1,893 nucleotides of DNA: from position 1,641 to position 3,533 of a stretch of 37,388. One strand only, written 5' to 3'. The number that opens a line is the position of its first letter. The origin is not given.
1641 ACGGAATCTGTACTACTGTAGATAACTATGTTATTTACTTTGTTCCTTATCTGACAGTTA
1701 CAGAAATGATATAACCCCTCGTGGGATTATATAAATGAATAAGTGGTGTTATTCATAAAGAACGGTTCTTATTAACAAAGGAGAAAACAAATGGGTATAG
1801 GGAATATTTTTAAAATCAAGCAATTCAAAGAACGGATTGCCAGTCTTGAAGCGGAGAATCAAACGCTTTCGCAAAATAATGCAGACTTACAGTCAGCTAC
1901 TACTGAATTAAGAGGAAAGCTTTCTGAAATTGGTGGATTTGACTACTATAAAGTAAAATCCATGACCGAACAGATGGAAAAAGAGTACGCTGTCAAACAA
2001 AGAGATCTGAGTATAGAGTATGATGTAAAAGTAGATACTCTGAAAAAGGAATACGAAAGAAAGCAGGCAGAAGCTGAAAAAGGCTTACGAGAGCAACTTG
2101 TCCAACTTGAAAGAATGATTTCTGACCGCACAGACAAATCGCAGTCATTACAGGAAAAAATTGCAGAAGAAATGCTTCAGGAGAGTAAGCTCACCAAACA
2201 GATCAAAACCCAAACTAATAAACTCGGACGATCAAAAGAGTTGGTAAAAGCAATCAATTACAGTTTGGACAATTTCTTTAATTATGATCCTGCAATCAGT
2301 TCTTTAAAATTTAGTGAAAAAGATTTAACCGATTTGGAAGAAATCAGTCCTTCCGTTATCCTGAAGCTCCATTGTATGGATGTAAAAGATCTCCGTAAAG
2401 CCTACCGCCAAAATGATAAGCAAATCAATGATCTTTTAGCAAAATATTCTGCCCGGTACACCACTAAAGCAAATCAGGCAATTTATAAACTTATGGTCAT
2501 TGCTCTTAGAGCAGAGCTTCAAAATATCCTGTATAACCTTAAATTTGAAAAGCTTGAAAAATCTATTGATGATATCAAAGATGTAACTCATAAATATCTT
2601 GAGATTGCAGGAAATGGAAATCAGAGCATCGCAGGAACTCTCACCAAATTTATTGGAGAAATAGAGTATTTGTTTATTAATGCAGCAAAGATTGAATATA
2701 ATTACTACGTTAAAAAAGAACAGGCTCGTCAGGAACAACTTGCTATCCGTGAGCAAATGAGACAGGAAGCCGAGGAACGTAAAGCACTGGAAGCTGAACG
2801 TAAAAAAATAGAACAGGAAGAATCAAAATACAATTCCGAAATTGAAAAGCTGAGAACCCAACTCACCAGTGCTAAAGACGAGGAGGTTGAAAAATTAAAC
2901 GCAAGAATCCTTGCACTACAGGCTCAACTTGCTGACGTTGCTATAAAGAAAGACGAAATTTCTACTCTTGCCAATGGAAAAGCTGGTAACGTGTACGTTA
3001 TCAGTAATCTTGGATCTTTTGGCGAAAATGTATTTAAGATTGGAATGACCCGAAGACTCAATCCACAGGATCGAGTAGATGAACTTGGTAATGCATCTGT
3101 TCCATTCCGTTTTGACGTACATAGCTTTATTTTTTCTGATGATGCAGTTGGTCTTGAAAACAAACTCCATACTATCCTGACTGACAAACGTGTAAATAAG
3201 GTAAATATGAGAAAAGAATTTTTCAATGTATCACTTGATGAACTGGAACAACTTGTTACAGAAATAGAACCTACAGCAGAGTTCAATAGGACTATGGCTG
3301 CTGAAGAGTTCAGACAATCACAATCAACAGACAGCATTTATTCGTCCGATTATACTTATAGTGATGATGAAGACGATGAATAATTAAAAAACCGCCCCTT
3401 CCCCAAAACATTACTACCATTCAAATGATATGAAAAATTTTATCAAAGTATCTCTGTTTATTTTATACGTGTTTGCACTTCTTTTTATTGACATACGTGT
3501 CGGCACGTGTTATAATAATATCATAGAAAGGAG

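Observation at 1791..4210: Accessory cargo between integrase and repressor: DUF4041/T5orf172 protein plus a HicAB pair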

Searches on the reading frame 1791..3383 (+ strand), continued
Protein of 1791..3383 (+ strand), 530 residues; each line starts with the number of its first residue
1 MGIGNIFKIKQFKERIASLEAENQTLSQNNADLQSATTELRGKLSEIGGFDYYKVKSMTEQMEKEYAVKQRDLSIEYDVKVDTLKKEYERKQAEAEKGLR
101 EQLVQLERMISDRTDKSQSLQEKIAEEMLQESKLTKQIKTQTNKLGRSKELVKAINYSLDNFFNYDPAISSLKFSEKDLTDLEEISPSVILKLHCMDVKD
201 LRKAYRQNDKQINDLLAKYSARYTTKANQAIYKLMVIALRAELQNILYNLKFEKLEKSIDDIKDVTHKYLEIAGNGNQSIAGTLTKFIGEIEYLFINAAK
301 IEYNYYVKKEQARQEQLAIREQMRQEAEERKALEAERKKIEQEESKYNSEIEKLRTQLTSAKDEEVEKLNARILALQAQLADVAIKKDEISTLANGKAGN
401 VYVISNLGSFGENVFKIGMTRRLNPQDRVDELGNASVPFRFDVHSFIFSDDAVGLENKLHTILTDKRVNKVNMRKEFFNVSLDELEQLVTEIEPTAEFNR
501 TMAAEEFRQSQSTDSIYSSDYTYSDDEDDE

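Call 50: search_protein_families(library=pfam, proteins=[L017:1514-3262:+, L018:1619-3160:+, L019:1496-3163:+, L020:1595-3163:+, L021:1625-3037:+, L022:1340-3016:+, L023:1721-3013:+, L024:1685-3040:+, L026:1496-3055:+], max_evalue=0.001)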
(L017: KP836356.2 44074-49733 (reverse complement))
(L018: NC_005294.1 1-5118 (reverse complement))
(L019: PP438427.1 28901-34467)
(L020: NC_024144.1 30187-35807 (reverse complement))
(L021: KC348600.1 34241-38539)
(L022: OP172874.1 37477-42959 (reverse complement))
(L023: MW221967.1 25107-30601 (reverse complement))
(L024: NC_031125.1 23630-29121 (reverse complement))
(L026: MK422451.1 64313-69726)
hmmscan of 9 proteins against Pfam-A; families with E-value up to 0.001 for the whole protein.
L017:1514-3262:+ (582 aa): 4 families
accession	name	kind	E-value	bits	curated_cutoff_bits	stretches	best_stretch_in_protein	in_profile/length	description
PF13455.12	MUG113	-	3.4e-19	69.6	22.3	1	456-532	1-72/73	Meiotically up-regulated gene 113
PF13250.11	DUF4041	-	8.4e-16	58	27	1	280-335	2-56/56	Domain of unknown function (DUF4041)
PF10544.15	T5orf172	-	7.2e-15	55.8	20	1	440-532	1-99/101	T5orf172 domain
PF05103.18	DivIVA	-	0.00023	21.6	28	1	107-215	26-129/131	DivIVA protein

L018:1619-3160:+ (513 aa): 3 families
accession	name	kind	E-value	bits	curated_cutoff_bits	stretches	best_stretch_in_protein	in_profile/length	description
PF13455.12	MUG113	-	3.8e-20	72.7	22.3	1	409-485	1-72/73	Meiotically up-regulated gene 113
PF10544.15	T5orf172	-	1.6e-17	64.3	20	1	393-483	1-97/101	T5orf172 domain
PF13250.11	DUF4041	-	1.3e-15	57.4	27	1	232-287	1-56/56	Domain of unknown function (DUF4041)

L019:1496-3163:+ (555 aa): 3 families
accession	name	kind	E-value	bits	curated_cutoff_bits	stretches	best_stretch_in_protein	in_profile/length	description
PF13455.12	MUG113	-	1.2e-19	71.1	22.3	1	438-513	1-71/73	Meiotically up-regulated gene 113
PF10544.15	T5orf172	-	1.1e-18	68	20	1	422-513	1-98/101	T5orf172 domain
PF13250.11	DUF4041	-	7.1e-14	51.9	27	1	262-317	2-56/56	Domain of unknown function (DUF4041)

L020:1595-3163:+ (522 aa): 3 families
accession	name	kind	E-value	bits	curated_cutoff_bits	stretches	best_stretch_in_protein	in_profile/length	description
PF13250.11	DUF4041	-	5.3e-20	71.5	27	1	240-295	1-56/56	Domain of unknown function (DUF4041)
PF10544.15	T5orf172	-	1.2e-19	71.1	20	1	399-490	1-98/101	T5orf172 domain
PF13455.12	MUG113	-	1.9e-19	70.5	22.3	1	415-490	1-71/73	Meiotically up-regulated gene 113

L021:1625-3037:+ (470 aa): 3 families
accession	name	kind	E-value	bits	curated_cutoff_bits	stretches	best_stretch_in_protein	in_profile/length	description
PF13455.12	MUG113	-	2.8e-20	73.1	22.3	1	368-444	1-72/73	Meiotically up-regulated gene 113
PF10544.15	T5orf172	-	5e-18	65.9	20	1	352-442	1-97/101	T5orf172 domain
PF13250.11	DUF4041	-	6.8e-16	58.3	27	1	192-246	2-56/56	Domain of unknown function (DUF4041)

L022:1340-3016:+ (558 aa): 4 families
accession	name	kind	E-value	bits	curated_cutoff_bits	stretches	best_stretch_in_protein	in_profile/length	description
PF13250.11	DUF4041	-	7.7e-17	61.4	27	1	289-343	2-56/56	Domain of unknown function (DUF4041)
PF13455.12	MUG113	-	5.7e-16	59.3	22.3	1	454-530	1-72/73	Meiotically up-regulated gene 113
PF10544.15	T5orf172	-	3.3e-15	56.9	20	1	438-529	1-98/101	T5orf172 domain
PF10708.14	DUF2510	-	7.3e-11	42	24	1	101-129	1-30/35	Protein of unknown function (DUF2510)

L023:1721-3013:+ (430 aa): 3 families
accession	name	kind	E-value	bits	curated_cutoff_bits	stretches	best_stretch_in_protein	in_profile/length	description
PF13455.12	MUG113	-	2e-18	67.1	22.3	1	331-405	1-70/73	Meiotically up-regulated gene 113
PF10544.15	T5orf172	-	6.6e-17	62.3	20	1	315-405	1-97/101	T5orf172 domain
PF13250.11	DUF4041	-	1.2e-11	44.7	27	1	155-209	2-56/56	Domain of unknown function (DUF4041)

L024:1685-3040:+ (451 aa): 3 families
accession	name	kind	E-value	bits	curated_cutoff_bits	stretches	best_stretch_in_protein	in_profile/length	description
PF13250.11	DUF4041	-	6.2e-19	68.1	27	1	166-221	1-56/56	Domain of unknown function (DUF4041)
PF13455.12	MUG113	-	8e-19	68.4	22.3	1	342-418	1-72/73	Meiotically up-regulated gene 113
PF10544.15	T5orf172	-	2e-17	64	20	1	326-418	1-99/101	T5orf172 domain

L026:1496-3055:+ (519 aa): 3 families
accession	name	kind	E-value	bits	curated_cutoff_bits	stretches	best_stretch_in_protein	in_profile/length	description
PF13250.11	DUF4041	-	1.1e-19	70.5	27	1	219-271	4-56/56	Domain of unknown function (DUF4041)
PF13455.12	MUG113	-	8.4e-18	65.2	22.3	1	396-470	1-70/73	Meiotically up-regulated gene 113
PF10544.15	T5orf172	-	3.6e-17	63.2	20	1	380-470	1-97/101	T5orf172 domain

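Call 56: predict_structure(alignment_id=A2)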
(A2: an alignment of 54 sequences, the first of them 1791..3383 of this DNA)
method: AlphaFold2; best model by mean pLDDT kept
length: 530 residues; sequences in the alignment: 54
mean_pLDDT: 84.6   pTM: 0.57
mean pLDDT of the five models: 84.6, 84.2, 82.5, 78.7, 78.5
residues with pLDDT >= 90: 312; 70-90: 134; 50-70: 47; < 50: 37
segments of 3 or more residues with pLDDT < 50: 1-3, 47-55, 168-174, 185-187, 517-519, 521-524, 527-530
pLDDT, mean of each block of 10 residues (from residue 1): 53 73 77 75 49 52 74 85 90 93 94 94 94 92 80 79 62 54 55 93 95 94 92 93 95 96 96 90 94 97 95 89 90 92 96 96 95 96 92 88 87 93 93 81 94 96 95 89 96 94 71 56 48
secondary structure, 60 per line:
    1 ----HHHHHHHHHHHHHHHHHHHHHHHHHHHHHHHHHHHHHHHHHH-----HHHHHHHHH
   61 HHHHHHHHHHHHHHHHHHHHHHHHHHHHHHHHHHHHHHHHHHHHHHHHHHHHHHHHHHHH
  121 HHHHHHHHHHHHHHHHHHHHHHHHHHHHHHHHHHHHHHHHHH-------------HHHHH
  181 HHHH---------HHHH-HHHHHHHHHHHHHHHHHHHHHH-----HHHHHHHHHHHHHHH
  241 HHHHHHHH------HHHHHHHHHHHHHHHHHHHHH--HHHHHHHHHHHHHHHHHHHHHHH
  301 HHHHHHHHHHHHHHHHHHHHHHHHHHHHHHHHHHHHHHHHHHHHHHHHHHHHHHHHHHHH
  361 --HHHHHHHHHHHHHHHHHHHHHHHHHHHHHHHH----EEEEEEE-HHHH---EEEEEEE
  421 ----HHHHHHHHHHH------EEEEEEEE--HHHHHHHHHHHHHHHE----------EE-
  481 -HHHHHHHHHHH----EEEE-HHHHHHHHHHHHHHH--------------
elements in order: H5-46 H52-162 H176-184 H194-197 H199-220 H226-248 H255-275 H278-360 H363-394 E399-405 H407-410 E414-420 H425-435 E442-449 H452-466 H482-492 E497-500 H502-516

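Call 60: fold_search(model_id=the predicted structure, library=viral)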
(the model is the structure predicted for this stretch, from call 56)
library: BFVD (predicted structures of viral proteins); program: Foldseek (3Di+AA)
matches with E <= 10: 450; with E <= 0.001: 20
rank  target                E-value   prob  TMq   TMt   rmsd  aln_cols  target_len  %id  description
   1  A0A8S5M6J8            1.2e-13  1.00  0.35  0.46  14.2       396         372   21  Helicase [Siphoviridae sp. ct73V17]
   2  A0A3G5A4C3            7.2e-05  1.00  0.17  0.19  21.9       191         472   21  Bacteriophage T5 Orf172 DNA-binding domain-containing protein [Homavirus sp.]
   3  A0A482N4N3            7.6e-05  1.00  0.18  0.54  10.9       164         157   21  Bacteriophage T5 Orf172 DNA-binding domain-containing protein [Escherichia phage vB_EcoS_VAH1]
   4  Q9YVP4                1.1e-04  1.00  0.16  0.21  38.4       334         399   19  ORF MSV198 MTG motif gene family protein [Melanoplus sanguinipes entomopoxvirus]
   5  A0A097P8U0            1.9e-04  1.00  0.17  0.71   2.1       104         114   23  Bro-1 [Sucra jujuba nucleopolyhedrovirus]
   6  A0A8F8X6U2            2.1e-04  1.00  0.17  0.53  10.9       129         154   22  (no name in the UniProt tables at hand)
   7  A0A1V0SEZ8            3.2e-04  1.00  0.16  0.27  16.3       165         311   14  Bacteriophage T5 Orf172 DNA-binding domain-containing protein [Hokovirus HKV1]
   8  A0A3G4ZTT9            4.2e-04  1.00  0.16  0.21  12.1       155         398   19  Bacteriophage T5 Orf172 DNA-binding domain-containing protein [Barrevirus sp.]
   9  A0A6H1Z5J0            4.5e-04  1.00  0.16  0.39   2.3       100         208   33  (no name in the UniProt tables at hand)
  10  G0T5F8                4.7e-04  0.98  0.17  0.27  32.5       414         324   13  MSV199 domain-containing protein [Wiseana iridescent virus]
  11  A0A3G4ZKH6            5.6e-04  1.00  0.16  0.25  18.9       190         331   18  MSV199 domain-containing protein [Terrestrivirus sp.]
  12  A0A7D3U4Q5            5.9e-04  1.00  0.17  0.14  21.7       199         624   18  (no name in the UniProt tables at hand)
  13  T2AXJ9                6.2e-04  1.00  0.15  0.20  11.1       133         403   17  (no name in the UniProt tables at hand)
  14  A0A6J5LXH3            7.3e-04  1.00  0.16  0.52   1.8        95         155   32  Bacteriophage T5, Orf172 DNA-binding [uncultured Caudovirales phage]
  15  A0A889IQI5            7.7e-04  1.00  0.16  0.42   1.7        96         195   24  Bacteriophage T5 Orf172 DNA-binding domain-containing protein [Pseudomonas phage Itty13]
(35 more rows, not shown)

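Call 65: find_related_loci(query=A2, collection=genome_contigs, flank=6000)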
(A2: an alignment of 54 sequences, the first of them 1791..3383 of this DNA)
Query A2 (530 aa) in genome_contigs; peptide patterns used: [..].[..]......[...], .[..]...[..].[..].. (x = any residue, [..] = any of these).
600 stretches matched a pattern (row limit reached: there are more); 584 encode a relative of the query (tblastn E <= 1e-3); the best 80 are kept; 80 distinct loci.
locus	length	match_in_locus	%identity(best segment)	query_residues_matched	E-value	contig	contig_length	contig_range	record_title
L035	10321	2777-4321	66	1-526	0e+0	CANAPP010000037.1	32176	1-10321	MAG TPA_asm: uncultured Lachnospiraceae bacterium isolate SRR16350225_bin.17_metawrap_v1.3_MAG genome assembly, contig:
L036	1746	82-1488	65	1-527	0e+0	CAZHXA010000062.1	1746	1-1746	MAG TPA_asm: uncultured Muribaculaceae bacterium isolate SRP350583_co2_113 genome assembly, contig: NODE_93703_length_17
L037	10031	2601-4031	61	1-524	0e+0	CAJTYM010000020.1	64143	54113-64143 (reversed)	MAG TPA_asm: uncultured Lachnospiraceae bacterium isolate MGBC122324 genome assembly, contig: MGBC122324.20, whole genom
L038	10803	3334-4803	60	1-519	0e+0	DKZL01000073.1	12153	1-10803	MAG TPA_asm: Ruminococcaceae bacterium UBA7075 UBA7075_contig_9696, whole genome shotgun sequence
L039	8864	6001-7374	63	26-526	0e+0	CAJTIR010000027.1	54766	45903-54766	Lachnospiraceae bacterium isolate C77 genome assembly, contig: MGBC000254.27, whole genome shotgun sequence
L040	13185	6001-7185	70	133-529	0e+0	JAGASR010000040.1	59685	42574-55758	MAG: Clostridia bacterium isolate RGIG8738 Water_deer_Colon-4__c367492, whole genome shotgun sequence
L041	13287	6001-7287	66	88-527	0e+0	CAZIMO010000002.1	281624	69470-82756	MAG TPA_asm: uncultured Eubacteriales bacterium isolate SRP199465_co2_386 genome assembly, contig: NODE_18_length_281624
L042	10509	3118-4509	58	1-522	0e+0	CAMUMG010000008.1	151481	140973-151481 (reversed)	MAG TPA_asm: uncultured Lachnospiraceae bacterium isolate SRR14038239_bin.12_metawrap_v1.3_MAG genome assembly, contig:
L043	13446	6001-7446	59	1-529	0e+0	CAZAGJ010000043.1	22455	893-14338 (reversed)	MAG TPA_asm: uncultured Roseburia sp. isolate SRP350583_co2_377 genome assembly, contig: NODE_3248_length_22455_cov_30.6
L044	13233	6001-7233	64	120-530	9e-178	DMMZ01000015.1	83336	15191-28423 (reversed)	MAG TPA_asm: Clostridiales bacterium isolate UBA12491 contig_29205, whole genome shotgun sequence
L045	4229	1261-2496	64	110-521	0e+0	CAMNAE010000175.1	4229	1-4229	MAG: uncultured Oscillibacter sp. isolate SRR873597_bin.134_metaWRAP_v1.3_MAG genome assembly, contig: NODE.66018_length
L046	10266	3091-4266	69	129-519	1e-174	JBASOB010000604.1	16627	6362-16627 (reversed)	MAG: Mobilitalea sp. isolate MFD12108_ilm_asm_bin40 k127_120342, whole genome shotgun sequence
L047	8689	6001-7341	58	39-524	3e-173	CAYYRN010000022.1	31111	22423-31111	MAG TPA_asm: uncultured Eubacteriales bacterium isolate SRP225648_co1_582 genome assembly, contig: NODE_2984_length_3111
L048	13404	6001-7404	57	1-511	6e-173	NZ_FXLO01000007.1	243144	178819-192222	Clostridium massiliodielmoense strain MT26, whole genome shotgun sequence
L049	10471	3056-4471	58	40-529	8e-172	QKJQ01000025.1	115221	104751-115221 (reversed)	MAG: Clostridia bacterium isolate SZUA-610 scaffold_177, whole genome shotgun sequence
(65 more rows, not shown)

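Call 73: search_solved_structures(query=A2, max_evalue=0.01)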
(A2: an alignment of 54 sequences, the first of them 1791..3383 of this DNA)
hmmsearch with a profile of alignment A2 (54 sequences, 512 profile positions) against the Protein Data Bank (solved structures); distinct sequences matched with E-value up to 0.01: 1.
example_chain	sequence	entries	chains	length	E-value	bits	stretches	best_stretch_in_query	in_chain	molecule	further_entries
9itj_U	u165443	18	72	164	0.0052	18.8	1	15-106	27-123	ATP synthase subunit b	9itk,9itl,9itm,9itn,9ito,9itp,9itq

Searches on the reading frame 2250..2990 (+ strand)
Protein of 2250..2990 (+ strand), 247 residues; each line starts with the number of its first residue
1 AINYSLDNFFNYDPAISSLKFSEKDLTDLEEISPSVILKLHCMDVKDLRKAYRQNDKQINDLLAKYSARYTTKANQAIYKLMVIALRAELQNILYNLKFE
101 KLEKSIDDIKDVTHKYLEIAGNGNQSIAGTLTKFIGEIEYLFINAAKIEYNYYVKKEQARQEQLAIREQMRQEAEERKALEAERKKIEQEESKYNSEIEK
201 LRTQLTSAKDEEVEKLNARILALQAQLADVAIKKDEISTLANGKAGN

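Call 13: search_protein_families(library=pfam, proteins=[window:2250-2990:+], max_evalue=10)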
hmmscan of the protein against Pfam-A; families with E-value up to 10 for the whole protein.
window:2250-2990:+ (247 aa): 9 families
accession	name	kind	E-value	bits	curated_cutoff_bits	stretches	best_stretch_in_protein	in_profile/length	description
PF07029.16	CryBP1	-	0.0023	18.5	25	2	81-147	18-82/180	CryBP1 protein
PF07996.16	T4SS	-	0.55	11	24.7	1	159-232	102-176/197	Type IV secretion system proteins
PF15927.10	Casc1_N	-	0.67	10.1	28.2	1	169-236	2-68/201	Cancer susceptibility candidate 1 N-terminus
PF19558.4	DUF6080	-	0.98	8.4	27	1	141-199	236-291/447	Family of unknown function (DUF6080)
PF09766.14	FmiP_Thoc5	-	1.1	8.8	29.4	1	85-228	29-152/362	Fms-interacting protein/Thoc5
PF17282.7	DUF5347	-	1.5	9.6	25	0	50-104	21-75/101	Family of unknown function (DUF5347)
PF07798.16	CCDC90-like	-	2.1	8.6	33.5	1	155-231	16-92/175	Coiled-coil domain-containing protein 90-like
PF05531.17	NPV_P10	-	2.8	8.9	29.8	1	194-240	16-64/75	Nucleopolyhedrovirus P10 protein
PF05377.16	FlaC_arch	-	5.9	7.8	27.8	1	185-221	3-38/55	Flagella accessory protein C (FlaC)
